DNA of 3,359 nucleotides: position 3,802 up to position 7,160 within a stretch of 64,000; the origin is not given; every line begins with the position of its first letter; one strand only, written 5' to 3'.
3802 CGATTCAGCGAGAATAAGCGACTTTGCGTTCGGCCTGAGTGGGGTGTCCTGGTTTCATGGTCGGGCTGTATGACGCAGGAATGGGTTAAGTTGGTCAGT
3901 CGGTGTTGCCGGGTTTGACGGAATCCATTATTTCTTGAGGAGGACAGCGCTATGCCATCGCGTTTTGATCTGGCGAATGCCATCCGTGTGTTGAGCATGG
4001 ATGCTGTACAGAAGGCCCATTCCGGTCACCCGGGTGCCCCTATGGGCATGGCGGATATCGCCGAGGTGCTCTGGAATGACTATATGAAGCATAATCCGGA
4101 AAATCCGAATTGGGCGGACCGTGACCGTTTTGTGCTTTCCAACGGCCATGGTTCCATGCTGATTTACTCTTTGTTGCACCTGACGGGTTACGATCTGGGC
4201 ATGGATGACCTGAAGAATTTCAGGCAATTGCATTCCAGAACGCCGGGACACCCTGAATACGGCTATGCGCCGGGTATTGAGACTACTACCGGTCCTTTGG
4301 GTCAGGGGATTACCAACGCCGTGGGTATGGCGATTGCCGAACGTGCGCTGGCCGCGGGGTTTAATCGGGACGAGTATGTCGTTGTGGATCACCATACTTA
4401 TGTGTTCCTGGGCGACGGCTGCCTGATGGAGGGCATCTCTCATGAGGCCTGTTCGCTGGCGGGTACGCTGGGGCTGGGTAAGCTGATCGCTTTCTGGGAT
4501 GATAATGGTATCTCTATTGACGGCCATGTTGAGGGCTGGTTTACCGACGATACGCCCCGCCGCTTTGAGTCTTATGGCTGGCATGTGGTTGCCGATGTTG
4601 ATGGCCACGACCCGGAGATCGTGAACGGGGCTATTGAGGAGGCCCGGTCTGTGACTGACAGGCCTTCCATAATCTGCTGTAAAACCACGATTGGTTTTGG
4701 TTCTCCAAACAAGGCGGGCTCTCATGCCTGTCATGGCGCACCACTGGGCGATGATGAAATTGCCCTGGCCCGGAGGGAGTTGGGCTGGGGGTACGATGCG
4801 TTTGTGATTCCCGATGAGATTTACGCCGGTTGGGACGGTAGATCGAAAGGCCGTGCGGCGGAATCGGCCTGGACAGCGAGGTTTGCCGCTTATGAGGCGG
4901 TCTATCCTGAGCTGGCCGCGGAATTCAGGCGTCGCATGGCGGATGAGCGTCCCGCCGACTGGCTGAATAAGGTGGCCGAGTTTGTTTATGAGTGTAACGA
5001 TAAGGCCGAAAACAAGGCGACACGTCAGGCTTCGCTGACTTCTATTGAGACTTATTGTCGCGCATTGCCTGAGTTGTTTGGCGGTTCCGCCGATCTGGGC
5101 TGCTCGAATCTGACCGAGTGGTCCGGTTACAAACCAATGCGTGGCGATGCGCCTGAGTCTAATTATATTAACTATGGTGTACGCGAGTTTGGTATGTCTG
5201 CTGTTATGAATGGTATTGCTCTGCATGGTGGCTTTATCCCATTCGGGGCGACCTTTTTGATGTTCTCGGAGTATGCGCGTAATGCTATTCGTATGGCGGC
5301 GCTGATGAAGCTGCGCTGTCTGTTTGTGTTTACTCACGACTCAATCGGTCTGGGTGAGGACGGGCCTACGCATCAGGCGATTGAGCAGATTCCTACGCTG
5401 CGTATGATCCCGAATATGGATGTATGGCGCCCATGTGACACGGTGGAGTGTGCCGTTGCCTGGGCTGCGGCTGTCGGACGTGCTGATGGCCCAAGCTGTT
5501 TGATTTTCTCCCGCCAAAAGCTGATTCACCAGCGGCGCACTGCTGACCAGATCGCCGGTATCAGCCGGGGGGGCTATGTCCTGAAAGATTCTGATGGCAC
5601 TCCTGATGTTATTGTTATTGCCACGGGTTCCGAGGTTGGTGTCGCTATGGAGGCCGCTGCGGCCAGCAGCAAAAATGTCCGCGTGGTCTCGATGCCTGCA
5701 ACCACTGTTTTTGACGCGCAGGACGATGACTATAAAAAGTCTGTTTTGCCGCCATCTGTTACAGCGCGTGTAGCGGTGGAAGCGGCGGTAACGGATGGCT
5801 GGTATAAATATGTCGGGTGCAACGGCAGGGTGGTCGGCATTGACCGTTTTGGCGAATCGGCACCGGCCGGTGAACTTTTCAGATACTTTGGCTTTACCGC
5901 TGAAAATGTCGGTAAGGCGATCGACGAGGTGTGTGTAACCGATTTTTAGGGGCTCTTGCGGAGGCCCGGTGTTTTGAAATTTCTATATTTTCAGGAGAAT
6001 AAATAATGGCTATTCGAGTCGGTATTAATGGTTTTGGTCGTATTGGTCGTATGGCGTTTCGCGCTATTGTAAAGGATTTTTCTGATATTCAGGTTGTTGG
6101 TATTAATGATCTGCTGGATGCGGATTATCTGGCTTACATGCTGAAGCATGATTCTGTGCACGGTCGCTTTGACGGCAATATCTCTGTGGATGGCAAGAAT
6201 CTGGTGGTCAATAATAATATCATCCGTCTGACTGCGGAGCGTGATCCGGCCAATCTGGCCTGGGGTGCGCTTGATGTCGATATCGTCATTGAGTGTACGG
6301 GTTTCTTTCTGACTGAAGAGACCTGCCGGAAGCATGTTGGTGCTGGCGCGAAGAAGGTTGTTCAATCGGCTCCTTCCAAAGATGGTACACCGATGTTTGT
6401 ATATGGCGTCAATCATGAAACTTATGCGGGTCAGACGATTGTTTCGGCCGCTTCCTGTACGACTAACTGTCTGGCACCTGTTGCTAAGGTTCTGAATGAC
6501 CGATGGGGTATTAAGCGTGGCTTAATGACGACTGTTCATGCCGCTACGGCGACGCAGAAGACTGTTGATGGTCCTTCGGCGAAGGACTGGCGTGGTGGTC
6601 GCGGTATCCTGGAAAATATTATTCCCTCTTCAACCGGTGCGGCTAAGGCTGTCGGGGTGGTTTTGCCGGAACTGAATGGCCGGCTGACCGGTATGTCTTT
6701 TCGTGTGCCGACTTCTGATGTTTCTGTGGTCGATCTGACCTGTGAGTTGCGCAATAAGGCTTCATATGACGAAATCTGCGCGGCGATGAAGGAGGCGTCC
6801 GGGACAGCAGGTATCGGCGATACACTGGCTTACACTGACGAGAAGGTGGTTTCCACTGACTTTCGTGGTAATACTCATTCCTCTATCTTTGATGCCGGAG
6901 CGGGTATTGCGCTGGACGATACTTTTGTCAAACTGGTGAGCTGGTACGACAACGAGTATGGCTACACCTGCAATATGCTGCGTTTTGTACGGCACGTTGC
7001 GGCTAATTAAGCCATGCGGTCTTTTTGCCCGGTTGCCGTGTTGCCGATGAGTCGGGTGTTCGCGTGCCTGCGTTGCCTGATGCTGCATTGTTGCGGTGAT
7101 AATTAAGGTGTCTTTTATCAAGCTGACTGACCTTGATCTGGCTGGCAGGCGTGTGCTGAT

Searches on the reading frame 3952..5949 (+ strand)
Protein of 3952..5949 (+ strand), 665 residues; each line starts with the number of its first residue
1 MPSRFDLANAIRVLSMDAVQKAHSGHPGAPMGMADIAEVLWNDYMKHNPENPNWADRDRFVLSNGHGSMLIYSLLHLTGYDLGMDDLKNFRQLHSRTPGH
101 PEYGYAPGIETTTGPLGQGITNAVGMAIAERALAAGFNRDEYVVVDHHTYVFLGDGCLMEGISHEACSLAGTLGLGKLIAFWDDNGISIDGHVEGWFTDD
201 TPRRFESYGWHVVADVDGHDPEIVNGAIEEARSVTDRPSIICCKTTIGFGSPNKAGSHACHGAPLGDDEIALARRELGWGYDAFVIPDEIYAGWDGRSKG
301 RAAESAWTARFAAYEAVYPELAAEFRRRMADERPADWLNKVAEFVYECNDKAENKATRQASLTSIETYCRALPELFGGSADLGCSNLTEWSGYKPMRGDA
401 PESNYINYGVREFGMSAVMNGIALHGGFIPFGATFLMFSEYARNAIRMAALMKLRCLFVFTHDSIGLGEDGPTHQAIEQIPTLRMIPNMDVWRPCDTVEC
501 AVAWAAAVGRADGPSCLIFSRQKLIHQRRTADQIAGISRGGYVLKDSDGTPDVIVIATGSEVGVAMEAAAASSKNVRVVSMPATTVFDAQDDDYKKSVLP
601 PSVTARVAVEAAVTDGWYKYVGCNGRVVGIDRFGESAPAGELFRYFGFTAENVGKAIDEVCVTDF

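Call 23: find_encoding_contigs(protein=window:3952-5949:+, flank=10000, max_places=10)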
Protein window:3952-5949:+ (665 aa): 1 contig read that carries it; 1 place shown.
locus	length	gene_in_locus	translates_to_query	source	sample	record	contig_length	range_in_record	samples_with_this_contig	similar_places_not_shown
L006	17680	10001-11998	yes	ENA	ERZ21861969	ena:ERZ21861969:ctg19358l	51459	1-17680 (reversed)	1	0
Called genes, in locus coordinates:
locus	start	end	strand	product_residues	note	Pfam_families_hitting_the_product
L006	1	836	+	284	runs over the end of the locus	PF00494:SQS_PSY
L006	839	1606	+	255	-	PF01925:TauE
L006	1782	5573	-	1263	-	PF17766:fn3_6 (faint)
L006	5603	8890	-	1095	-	-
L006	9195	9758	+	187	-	PF00578:AhpC-TSA, PF08534:Redoxin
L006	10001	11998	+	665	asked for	PF00456:Transketolase_N, PF02779:Transket_pyr, PF02780:Transketolase_C, PF22613:Transketolase_C_1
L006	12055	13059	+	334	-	PF00044:Gp_dh_N, PF02800:Gp_dh_C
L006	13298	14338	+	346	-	PF00162:PGK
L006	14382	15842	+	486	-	PF00224:PK, PF02887:PK_C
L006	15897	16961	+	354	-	PF01116:F_bP_aldolase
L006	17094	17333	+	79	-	PF02463:SMC_N, PF13175:AAA_15, PF13555:AAA_29 (weak), PF13476:AAA_23, PF13304:AAA_21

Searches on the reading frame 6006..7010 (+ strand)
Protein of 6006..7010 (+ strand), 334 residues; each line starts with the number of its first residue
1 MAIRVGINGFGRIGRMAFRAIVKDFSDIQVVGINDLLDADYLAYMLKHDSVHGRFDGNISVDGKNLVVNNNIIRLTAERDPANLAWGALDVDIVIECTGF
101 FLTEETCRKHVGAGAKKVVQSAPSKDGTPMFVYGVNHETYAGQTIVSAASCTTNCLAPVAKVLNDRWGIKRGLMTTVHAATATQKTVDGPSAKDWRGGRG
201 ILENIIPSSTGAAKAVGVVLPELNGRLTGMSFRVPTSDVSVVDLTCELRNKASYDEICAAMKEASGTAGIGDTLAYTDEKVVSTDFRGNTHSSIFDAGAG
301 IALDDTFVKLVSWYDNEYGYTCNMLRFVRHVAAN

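Call 22: find_encoding_contigs(protein=window:6006-7010:+, flank=10000, max_places=10)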
Protein window:6006-7010:+ (334 aa): no gene with exactly this product is on record in the collection.
